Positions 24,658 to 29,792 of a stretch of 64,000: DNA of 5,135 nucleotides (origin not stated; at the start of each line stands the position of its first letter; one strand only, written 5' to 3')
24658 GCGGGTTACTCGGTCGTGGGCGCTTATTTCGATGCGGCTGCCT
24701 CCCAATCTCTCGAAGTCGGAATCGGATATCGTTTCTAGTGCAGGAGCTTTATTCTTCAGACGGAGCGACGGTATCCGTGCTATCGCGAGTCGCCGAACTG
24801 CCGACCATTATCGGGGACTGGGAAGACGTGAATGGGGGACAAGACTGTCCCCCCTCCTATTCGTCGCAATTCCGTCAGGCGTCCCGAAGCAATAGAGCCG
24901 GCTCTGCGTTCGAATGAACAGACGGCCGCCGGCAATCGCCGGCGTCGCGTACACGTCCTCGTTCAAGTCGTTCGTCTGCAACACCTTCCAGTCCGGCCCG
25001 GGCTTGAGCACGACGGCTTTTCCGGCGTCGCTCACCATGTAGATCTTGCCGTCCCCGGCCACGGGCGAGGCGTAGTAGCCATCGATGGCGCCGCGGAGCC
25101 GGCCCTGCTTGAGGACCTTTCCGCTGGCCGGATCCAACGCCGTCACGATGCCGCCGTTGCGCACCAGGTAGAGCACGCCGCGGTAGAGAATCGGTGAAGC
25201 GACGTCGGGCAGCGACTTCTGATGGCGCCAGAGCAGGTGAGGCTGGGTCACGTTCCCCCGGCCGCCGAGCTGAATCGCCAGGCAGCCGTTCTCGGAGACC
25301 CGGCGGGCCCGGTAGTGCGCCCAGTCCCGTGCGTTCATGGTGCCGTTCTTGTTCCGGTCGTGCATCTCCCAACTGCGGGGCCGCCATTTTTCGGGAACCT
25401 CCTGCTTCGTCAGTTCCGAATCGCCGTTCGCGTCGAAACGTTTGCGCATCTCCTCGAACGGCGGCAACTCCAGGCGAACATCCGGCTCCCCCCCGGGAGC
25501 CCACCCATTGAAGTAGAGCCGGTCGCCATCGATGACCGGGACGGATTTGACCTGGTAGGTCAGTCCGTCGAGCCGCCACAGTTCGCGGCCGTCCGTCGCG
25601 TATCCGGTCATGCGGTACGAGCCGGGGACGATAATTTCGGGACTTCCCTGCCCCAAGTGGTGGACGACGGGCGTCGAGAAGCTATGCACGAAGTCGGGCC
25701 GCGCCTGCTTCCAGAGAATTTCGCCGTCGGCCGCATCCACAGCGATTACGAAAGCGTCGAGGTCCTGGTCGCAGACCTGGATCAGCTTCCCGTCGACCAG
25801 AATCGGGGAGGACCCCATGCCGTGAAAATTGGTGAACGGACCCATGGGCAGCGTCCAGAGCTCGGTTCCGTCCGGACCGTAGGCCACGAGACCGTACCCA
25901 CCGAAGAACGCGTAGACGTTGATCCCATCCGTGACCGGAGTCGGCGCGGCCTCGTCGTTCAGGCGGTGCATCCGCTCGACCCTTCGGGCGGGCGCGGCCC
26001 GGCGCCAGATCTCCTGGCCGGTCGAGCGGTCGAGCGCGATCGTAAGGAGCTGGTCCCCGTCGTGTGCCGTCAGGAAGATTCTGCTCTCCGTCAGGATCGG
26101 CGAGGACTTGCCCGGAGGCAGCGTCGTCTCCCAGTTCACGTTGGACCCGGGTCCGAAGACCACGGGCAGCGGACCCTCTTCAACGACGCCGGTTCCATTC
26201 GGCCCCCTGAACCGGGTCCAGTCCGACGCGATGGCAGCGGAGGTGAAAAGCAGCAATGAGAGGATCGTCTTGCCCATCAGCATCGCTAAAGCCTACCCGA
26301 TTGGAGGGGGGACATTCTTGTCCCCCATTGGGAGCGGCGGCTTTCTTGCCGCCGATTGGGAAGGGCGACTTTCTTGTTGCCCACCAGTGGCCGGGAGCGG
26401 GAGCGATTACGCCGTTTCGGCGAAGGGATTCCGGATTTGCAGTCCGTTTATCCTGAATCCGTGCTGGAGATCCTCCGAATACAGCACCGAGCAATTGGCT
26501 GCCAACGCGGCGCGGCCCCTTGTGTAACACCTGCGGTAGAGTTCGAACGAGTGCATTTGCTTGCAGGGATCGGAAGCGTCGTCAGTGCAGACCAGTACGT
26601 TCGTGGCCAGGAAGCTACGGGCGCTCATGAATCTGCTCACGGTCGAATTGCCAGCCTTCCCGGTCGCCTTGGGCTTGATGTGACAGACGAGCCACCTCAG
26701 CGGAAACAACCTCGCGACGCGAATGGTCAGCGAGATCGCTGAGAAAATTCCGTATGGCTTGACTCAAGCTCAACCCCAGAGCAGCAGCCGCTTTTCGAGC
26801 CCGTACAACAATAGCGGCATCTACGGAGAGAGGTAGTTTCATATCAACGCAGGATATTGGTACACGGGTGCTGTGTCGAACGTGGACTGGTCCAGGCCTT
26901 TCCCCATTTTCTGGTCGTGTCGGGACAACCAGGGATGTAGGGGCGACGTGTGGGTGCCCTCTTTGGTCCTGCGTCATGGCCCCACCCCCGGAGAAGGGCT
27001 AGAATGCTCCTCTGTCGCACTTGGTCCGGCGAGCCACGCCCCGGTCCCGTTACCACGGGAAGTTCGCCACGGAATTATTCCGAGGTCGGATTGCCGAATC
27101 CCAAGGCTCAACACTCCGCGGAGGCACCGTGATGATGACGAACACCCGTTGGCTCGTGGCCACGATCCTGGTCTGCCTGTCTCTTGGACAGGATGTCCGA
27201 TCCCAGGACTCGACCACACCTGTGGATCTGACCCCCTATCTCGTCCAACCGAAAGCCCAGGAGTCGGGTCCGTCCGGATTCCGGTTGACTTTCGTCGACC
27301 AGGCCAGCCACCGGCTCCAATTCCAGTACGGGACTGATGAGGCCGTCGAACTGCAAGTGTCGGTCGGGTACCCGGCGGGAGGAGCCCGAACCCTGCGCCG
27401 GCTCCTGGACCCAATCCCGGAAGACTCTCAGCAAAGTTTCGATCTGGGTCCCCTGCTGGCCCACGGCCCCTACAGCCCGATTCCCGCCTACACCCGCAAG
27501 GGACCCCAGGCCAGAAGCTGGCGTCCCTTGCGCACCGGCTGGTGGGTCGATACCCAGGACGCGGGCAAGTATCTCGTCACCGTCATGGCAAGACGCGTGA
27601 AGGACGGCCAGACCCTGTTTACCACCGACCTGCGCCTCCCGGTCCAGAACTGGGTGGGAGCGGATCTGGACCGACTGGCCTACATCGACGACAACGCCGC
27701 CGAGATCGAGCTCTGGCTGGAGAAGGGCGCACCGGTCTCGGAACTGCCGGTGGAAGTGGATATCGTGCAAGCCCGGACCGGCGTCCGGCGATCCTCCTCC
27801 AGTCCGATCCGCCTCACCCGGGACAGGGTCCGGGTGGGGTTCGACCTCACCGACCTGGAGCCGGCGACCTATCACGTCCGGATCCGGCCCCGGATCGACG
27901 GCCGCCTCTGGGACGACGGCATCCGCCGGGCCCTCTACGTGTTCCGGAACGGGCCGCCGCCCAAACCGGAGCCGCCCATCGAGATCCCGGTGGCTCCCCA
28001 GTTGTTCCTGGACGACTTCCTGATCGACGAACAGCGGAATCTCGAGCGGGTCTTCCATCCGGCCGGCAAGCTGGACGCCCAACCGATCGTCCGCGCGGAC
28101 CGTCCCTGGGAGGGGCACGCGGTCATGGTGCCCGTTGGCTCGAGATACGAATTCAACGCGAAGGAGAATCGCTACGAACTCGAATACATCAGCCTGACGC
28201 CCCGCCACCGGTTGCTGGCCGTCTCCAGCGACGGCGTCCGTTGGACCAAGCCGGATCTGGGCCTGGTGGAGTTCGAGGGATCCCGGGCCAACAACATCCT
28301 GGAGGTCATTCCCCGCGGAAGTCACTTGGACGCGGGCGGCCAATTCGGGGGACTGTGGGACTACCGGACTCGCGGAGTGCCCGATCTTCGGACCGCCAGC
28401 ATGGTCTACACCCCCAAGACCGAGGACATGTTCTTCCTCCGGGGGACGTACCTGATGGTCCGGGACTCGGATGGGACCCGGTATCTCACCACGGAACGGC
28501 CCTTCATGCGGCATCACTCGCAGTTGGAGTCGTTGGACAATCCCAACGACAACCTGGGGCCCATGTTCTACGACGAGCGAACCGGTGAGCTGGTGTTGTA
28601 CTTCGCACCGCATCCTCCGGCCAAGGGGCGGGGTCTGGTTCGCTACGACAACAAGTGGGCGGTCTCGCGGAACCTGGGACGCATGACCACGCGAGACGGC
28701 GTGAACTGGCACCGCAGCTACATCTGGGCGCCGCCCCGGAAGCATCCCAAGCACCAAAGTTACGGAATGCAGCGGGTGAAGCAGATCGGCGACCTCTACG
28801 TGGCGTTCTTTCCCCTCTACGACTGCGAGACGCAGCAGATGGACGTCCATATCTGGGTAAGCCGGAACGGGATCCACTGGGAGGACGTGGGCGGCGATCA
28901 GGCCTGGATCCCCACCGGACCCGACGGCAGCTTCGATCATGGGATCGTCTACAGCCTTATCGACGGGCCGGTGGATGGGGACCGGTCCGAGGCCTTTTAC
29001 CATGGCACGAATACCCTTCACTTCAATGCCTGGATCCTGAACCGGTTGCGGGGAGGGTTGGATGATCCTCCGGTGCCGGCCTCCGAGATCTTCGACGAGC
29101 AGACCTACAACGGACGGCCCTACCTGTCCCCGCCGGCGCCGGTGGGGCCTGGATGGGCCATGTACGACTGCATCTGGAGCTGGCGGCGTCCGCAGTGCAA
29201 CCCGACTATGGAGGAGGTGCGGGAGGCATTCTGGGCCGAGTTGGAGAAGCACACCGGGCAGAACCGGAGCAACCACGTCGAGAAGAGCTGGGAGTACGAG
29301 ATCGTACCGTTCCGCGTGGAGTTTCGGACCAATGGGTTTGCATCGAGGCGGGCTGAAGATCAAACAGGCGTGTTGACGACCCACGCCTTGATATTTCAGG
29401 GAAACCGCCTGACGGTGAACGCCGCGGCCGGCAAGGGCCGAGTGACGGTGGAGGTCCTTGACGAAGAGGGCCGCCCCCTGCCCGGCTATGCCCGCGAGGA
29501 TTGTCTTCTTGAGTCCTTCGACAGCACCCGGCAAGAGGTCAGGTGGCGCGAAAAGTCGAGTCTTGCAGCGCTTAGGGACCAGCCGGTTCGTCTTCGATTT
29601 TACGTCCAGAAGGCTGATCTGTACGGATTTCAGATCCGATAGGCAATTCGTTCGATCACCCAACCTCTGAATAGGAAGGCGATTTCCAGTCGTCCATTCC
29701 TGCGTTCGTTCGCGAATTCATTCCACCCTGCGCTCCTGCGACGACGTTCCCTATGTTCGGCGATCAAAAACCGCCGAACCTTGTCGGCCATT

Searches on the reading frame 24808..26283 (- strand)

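Call 9: search_protein_families(library=pfam, proteins=[window:24808-26283:-], max_evalue=0.01)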
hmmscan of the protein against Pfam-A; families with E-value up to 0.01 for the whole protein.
window:24808-26283:- (491 aa): 4 families
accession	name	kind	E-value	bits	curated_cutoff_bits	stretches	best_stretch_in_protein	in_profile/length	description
PF13360.13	PQQ_2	-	2.4e-23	83.5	27.6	3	134-259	7-124/233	Outer membrane protein assembly factor BamB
PF01011.28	PQQ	-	1.1e-08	34.8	26.7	0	359-390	48-79/595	Glucose/ethanol/alcohol dehydrogenase, beta-propeller domain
PF13570.13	Beta-prop_ACSF4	-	7.8e-07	29.2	133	0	155-251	134-222/329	Beta-alanine-activating enzyme, beta-propeller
PF00036.39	EF-hand_1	-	0.0015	18.4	25.4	0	276-295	2-21/29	EF hand domain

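Call 10: search_protein_families(library=ncbifam, proteins=[window:24808-26283:-], max_evalue=0.01)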
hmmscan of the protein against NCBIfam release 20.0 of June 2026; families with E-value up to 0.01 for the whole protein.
window:24808-26283:- (491 aa): 6 families
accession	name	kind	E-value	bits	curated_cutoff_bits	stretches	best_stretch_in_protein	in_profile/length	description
TIGR03300.1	assembly_YfgL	equivalog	1.5e-11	43.6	285.2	2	58-194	182-306/377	outer membrane protein assembly factor BamB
NF008351.0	PRK11138.1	equivalog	9.4e-07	27.6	423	0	58-195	197-322/394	outer membrane protein assembly factor BamB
TIGR03075.1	PQQ_enz_alc_DH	subfamily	2.3e-05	23.2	480.05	0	170-202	123-155/530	PQQ-dependent dehydrogenase, methanol/ethanol family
NF053615.1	SerThrKinAfsKStmc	equivalog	0.00013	20.8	1300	0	86-240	538-692/809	protein serine/threonine kinase AfsK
TIGR04528.1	acido_non_PQQ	subfamily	0.0012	17.7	650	0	138-193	121-179/493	acido-empty-quinoprotein group A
TIGR04534.2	ELWxxDGT_rpt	domain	0.0021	18.1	65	0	230-241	11-22/47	ELWxxDGT repeat protein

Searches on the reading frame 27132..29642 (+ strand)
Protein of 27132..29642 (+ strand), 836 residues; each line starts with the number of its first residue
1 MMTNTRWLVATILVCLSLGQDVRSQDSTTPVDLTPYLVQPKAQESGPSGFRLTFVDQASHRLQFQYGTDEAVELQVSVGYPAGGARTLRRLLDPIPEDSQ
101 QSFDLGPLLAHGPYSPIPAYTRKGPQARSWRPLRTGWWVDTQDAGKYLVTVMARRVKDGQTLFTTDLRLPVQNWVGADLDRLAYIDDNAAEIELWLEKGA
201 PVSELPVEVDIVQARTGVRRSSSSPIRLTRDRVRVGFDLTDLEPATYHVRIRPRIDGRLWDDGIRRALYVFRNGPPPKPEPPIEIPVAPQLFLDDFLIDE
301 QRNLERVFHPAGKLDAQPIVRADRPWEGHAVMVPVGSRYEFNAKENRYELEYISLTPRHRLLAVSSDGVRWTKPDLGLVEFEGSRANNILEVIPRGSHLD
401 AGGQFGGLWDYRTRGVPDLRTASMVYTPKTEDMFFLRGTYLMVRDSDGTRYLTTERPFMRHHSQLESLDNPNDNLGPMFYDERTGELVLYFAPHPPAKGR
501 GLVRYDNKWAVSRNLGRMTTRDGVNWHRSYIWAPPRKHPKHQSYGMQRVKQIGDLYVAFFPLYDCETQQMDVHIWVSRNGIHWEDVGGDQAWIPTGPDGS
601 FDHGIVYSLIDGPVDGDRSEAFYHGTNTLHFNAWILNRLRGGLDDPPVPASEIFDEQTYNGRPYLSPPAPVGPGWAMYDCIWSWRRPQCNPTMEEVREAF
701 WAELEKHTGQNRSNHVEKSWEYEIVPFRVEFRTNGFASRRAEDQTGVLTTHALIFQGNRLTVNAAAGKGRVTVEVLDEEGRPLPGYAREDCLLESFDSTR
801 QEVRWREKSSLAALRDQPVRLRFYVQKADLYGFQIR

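Call 9: search_protein_families(library=pfam, proteins=[window:27132-29642:+], max_evalue=0.01)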
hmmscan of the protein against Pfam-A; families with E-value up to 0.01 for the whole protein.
window:27132-29642:+ (836 aa): 0 families
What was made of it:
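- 27132..29642 (+): Resident full-length GH-like gene ('P', 836 aa). It has a signal-peptide-like N-terminus, a unique N-terminal region of about 275 aa, a five-bladed GH32/43/130-like propeller and a C-terminal beta-sandwich. No Pfam hit for the protein itself (call 9).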

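Call 10: search_protein_families(library=ncbifam, proteins=[window:27132-29642:+], max_evalue=0.01)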
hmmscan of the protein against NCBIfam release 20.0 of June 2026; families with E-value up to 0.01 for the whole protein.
window:27132-29642:+ (836 aa): 0 families

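Call 17: find_related_loci(query=window:27132-29639:+, collection=genome_contigs, flank=10000)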
Query window:27132-29639:+ (836 aa) in genome_contigs; peptide patterns used: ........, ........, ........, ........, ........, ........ (x = any residue, [..] = any of these).
53 stretches matched a pattern; 17 encode a relative of the query (tblastn E <= 1e-3); 16 distinct loci.
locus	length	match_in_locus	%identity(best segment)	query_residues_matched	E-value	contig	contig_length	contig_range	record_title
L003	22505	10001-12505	90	1-836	0e+0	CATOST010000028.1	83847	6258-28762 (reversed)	MAG: uncultured Acidobacteriota bacterium isolate 29631d16-d1f7-496d-a963-fe4325465614 genome assembly, contig: contig_2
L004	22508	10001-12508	89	1-836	0e+0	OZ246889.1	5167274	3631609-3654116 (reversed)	MAG: Acidobacteriota bacterium isolate ff652510-edf4-4ec4-9be5-423faa167112 genome assembly, chromosome: 1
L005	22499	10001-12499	89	1-834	0e+0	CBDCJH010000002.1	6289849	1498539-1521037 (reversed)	MAG: Acidobacteriota bacterium isolate c5bec7bd-8743-43d4-8d4a-7f4ec31ca422 genome assembly, contig: contig_2, whole gen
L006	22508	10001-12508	89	1-836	0e+0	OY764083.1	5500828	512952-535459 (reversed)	MAG: Acidobacteriota bacterium isolate 715e7d27-e149-44c2-9d7f-aa5f8d263fc4 genome assembly, chromosome: 1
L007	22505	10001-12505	89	1-836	0e+0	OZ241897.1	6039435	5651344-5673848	MAG: Acidobacteriota bacterium isolate 7b4b86e9-9a4d-44db-aaa0-056d26db6e00 genome assembly, chromosome: 1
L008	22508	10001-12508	90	1-836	0e+0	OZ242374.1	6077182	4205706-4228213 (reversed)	MAG: Acidobacteriota bacterium isolate c92be0c8-fdd0-4eb5-bb74-4645c7abf429 genome assembly, chromosome: 1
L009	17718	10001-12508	69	1-836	0e+0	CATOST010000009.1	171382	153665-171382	MAG: uncultured Acidobacteriota bacterium isolate 29631d16-d1f7-496d-a963-fe4325465614 genome assembly, contig: contig_9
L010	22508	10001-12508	69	1-836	0e+0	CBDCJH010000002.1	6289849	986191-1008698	MAG: Acidobacteriota bacterium isolate c5bec7bd-8743-43d4-8d4a-7f4ec31ca422 genome assembly, contig: contig_2, whole gen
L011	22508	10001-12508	69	1-836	0e+0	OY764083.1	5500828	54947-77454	MAG: Acidobacteriota bacterium isolate 715e7d27-e149-44c2-9d7f-aa5f8d263fc4 genome assembly, chromosome: 1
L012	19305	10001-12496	70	5-836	0e+0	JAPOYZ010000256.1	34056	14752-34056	MAG: Candidatus Aminicenantes bacterium isolate COS4_bin_49 NODE_1209_length_34056_cov_6.46649, whole genome shotgun seq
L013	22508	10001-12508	70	1-836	0e+0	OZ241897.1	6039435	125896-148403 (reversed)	MAG: Acidobacteriota bacterium isolate 7b4b86e9-9a4d-44db-aaa0-056d26db6e00 genome assembly, chromosome: 1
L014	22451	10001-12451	71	20-836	0e+0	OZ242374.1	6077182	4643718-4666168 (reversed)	MAG: Acidobacteriota bacterium isolate c92be0c8-fdd0-4eb5-bb74-4645c7abf429 genome assembly, chromosome: 1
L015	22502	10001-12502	88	1-835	0e+0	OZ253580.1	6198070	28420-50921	MAG: Acidobacteriota bacterium isolate 47452053-f15d-47d9-810f-b45a5afbde1b genome assembly, chromosome: 1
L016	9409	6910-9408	88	1-833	0e+0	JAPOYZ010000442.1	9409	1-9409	MAG: Candidatus Aminicenantes bacterium isolate COS4_bin_49 NODE_5296_length_9409_cov_5.90774, whole genome shotgun sequ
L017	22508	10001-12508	70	1-836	0e+0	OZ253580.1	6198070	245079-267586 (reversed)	MAG: Acidobacteriota bacterium isolate 47452053-f15d-47d9-810f-b45a5afbde1b genome assembly, chromosome: 1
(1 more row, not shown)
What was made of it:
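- L016's short-read contig ends almost at the end of P (call 17).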

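Call 26: search_protein_families(library=padloc, proteins=[window:27132-29642:+], max_evalue=0.1)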
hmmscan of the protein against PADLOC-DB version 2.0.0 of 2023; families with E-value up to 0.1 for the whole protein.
window:27132-29642:+ (836 aa): 0 families

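Call 27: search_protein_families(library=phrogs, proteins=[window:27132-29642:+], max_evalue=0.1)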
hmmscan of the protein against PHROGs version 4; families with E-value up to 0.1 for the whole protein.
window:27132-29642:+ (836 aa): 0 families
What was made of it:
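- On Integrase-mediated island with target 3'-end duplication (e14/icd type): No recombinase domain in any ORF between 29643 and 37157 (calls 9, 10, 26, 27).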

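Call 39: search_protein_representatives(protein=window:27132-29639:+)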
Query: 836 residues. Proteins with E-value up to 0.001 (for the whole library): 5738; up to 1e-10: 2261; up to 1e-30: 101. The best 150 are listed.
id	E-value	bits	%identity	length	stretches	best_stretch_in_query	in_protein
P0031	0.0e+00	1778.2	89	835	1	1-836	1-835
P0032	8.7e-176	602.9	42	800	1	32-835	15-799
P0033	6.2e-125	434.6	89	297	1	1-224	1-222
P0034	7.8e-111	388.0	62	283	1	3-283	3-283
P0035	9.1e-75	268.6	46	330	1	308-643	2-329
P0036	1.5e-72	261.3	86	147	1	270-418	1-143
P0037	2.6e-60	220.8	96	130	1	463-561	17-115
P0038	1.6e-59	218.2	57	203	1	4-190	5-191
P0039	4.4e-59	216.7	86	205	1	98-207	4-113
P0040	1.1e-58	215.5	57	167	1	1-167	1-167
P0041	1.8e-57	211.4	79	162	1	41-160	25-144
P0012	1.4e-55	205.1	77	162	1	708-836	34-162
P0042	7.5e-54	199.4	88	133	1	570-667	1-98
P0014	2.7e-53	197.6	46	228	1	615-836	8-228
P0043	1.7e-51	191.6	97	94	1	424-511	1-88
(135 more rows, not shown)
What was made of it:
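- On Rhs/CDI-type polymorphic toxin locus with orphan C-terminal modules: The domain is the conserved beta-sandwich of a family with more than 5,700 members (call 39).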

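Call 60: list_cluster_members(proteins=[P0001, window:27132-29639:+, window:36102-36641:-, window:34770-35132:+])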
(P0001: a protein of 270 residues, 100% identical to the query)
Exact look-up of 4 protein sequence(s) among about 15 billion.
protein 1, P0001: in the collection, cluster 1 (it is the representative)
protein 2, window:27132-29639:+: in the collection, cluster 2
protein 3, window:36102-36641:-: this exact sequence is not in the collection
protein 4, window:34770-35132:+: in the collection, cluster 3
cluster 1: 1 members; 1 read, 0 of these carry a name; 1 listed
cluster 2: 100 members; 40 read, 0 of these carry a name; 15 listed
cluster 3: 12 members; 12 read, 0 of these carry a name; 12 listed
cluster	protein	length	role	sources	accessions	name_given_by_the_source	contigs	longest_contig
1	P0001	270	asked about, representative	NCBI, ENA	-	-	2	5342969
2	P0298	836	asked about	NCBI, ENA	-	-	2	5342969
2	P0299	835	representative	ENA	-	-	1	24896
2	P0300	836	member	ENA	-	-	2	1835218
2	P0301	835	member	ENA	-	-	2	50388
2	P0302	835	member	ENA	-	-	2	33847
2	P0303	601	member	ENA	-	-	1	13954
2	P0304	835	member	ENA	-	-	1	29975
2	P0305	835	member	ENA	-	-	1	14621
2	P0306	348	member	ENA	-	-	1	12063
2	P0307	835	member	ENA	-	-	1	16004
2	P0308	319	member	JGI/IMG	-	-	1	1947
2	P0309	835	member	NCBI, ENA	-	-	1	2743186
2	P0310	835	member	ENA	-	-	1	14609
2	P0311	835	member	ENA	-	-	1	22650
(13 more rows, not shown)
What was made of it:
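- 27132..29642 (+): The exact protein is in the public collection, in a 90%-identity cluster of 100 members (call 60).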

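Call 84: search_protein_families(library=pfam, proteins=[L003:13130-13933:+, L005:12654-14429:+, L007:18406-18837:+, L007:18856-19326:+, L004:12586-13590:-, L004:13957-16056:+, L004:16094-17485:-, L006:20103-22304:+, L015:12852-14102:+, L006:14913-16610:+], max_evalue=0.001)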
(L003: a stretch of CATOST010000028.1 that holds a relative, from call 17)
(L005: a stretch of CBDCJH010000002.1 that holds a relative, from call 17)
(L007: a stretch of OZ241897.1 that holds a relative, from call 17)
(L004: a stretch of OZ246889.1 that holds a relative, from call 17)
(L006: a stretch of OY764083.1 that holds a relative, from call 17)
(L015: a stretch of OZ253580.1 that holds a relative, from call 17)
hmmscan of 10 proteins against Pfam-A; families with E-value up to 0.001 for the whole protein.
L003:13130-13933:+ (267 aa): 2 families
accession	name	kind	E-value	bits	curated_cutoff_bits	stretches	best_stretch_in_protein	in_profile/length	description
PF18860.6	AbiJ_NTD3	-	6.7e-40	136.7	32.5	1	1-129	40-165/167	AbiJ N-terminal domain 3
PF14355.11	Abi_C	-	7.6e-21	74.5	24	1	174-253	2-81/83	Abortive infection C-terminus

L005:12654-14429:+ (591 aa): 5 families
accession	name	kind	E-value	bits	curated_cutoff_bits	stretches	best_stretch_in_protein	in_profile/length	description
PF13304.12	AAA_21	-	5.2e-23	83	27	1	25-295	1-304/304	AAA domain, putative AbiEii toxin, Type IV TA system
PF13175.12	AAA_15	-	7.8e-17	62.4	32.1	2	12-71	11-55/374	AAA ATPase domain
PF02463.25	SMC_N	-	1.6e-05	24.9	40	0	6-44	4-45/220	RecF/RecN/SMC N terminal domain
PF13476.12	AAA_23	-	0.00017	22.8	27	0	13-57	8-53/201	AAA domain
PF13514.12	AAA_27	-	0.00099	19.2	22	0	4-47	3-50/206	AAA domain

L007:18406-18837:+ (143 aa): 0 families

L007:18856-19326:+ (156 aa): 0 families

L004:12586-13590:- (334 aa): 1 family
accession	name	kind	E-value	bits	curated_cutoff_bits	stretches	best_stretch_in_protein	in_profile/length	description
PF05598.16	DUF772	-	1.6e-13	50.9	23.1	1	1-59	13-70/74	Transposase domain (DUF772)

L004:13957-16056:+ (699 aa): 1 family
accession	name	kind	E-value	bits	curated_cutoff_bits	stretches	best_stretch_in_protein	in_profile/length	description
PF00078.32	RVT_1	-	2.4e-13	50.7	29.6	1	109-266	19-183/205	Reverse transcriptase (RNA-dependent DNA polymerase)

L004:16094-17485:- (463 aa): 2 families
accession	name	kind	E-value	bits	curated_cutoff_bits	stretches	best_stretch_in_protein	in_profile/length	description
PF05598.16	DUF772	-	2.6e-18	66.2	23.1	1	60-132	1-72/74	Transposase domain (DUF772)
PF13751.12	DDE_Tnp_1_6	-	0.00039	21.2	25.1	1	324-388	56-120/125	Transposase DDE domain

L006:20103-22304:+ (733 aa): 4 families
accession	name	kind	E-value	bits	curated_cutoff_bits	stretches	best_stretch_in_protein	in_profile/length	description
PF12762.13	DDE_Tnp_IS1595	-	9.5e-37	126.8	27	1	561-704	3-153/153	ISXO2-like transposase domain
PF13289.12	SIR2_2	-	2.9e-22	79.7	24.5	1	109-228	2-121/141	SIR2-like domain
PF12760.12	Zn_ribbon_IS1595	-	4.8e-05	23.7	25.4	1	445-491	1-45/46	Transposase zinc-ribbon domain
PF09723.15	Zn_ribbon_8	-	0.0007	20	34.4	0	484-497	6-19/41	Zinc ribbon domain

L015:12852-14102:+ (416 aa): 3 families
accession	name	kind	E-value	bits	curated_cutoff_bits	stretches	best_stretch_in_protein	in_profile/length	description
PF13676.11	TIR_2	-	2.2e-12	48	28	1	13-108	2-93/122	TIR domain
PF01582.25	TIR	-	6.3e-06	26.5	21.3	1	44-104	35-95/179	TIR domain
PF20720.3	nSTAND3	-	0.00013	22.1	27.2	0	207-245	9-48/155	Novel STAND NTPase 3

L006:14913-16610:+ (565 aa): 1 family
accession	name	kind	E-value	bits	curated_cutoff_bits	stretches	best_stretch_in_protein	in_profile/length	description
PF05175.20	MTS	-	0.0006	19.9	23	0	469-487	94-112/170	Methyltransferase small domain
